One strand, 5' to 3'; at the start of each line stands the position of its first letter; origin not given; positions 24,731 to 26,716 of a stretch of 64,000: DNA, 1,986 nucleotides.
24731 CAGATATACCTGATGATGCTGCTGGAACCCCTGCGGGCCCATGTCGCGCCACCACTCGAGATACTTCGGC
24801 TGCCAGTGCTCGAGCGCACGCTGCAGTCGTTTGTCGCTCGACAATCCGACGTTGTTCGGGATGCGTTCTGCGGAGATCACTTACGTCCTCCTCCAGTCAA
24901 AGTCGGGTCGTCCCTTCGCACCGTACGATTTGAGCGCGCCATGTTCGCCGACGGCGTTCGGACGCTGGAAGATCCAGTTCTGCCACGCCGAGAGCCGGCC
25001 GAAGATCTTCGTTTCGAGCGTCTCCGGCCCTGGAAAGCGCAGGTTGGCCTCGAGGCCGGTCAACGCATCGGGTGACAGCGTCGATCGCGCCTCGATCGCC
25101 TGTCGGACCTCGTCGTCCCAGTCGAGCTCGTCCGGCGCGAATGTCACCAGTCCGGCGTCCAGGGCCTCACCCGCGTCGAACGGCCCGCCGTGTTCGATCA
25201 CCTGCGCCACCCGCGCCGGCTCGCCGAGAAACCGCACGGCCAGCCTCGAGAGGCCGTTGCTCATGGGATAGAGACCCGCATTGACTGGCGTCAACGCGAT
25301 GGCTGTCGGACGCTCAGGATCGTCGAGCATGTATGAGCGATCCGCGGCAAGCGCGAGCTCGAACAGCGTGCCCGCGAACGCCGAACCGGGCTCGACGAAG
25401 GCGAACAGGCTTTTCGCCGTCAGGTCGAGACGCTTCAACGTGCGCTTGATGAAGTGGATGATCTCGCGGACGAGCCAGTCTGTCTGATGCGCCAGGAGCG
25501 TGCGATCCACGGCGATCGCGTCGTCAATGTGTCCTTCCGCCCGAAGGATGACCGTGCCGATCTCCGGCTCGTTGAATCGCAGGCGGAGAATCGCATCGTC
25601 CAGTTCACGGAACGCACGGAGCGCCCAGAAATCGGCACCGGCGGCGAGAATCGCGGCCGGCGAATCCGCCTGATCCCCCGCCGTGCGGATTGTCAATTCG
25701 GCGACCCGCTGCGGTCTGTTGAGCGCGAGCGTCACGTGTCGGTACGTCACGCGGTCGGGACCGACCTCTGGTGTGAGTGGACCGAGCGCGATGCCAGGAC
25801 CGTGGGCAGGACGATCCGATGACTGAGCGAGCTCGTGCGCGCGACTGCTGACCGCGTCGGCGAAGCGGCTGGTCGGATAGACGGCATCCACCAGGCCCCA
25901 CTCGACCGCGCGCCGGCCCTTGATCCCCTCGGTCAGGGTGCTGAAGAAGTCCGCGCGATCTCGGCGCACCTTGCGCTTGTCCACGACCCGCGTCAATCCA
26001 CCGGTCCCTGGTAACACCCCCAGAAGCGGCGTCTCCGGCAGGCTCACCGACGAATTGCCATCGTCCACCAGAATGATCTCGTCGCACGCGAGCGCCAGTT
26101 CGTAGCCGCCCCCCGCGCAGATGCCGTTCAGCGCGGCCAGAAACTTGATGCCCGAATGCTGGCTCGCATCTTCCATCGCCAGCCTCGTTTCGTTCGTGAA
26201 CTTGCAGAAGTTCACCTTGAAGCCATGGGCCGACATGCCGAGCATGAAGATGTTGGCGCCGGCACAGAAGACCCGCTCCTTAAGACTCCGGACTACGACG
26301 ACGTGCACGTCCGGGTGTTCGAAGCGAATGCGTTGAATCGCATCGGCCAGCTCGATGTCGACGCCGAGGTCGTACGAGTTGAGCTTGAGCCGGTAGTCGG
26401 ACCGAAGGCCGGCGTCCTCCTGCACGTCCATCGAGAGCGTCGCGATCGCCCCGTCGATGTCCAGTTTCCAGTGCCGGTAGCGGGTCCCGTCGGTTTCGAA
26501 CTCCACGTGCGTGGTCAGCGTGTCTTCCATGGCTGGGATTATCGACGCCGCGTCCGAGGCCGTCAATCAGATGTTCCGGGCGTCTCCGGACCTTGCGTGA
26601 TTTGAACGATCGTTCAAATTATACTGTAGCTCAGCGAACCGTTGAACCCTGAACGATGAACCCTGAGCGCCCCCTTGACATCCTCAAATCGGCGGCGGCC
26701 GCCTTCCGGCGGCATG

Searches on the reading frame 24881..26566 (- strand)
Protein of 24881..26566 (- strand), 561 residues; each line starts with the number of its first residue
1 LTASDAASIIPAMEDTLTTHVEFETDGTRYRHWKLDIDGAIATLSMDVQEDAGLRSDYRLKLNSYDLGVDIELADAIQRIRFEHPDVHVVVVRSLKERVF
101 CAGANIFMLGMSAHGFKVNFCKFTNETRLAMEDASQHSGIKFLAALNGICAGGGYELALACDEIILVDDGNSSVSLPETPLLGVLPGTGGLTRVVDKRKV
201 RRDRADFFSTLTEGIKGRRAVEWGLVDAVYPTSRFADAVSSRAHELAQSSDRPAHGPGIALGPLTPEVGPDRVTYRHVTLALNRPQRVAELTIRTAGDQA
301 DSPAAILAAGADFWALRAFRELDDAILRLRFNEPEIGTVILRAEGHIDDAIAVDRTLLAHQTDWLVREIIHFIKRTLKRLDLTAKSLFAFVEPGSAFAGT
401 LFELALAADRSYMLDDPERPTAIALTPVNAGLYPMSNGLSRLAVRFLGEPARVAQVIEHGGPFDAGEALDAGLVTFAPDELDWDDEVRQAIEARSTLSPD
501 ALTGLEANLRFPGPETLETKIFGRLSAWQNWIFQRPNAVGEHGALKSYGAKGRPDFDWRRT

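Call 63: search_protein_families(library=pfam, proteins=[window:24881-26566:-], max_evalue=0.00001)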
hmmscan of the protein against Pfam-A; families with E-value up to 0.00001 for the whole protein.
window:24881-26566:- (561 aa): 2 families
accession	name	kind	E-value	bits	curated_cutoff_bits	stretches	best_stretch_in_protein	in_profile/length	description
PF00378.25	ECH_1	-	6e-31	108.1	27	1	61-250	16-194/251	Enoyl-CoA hydratase/isomerase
PF16113.10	ECH_2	-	1.1e-09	38.7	27.2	1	61-239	11-181/335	Enoyl-CoA hydratase/isomerase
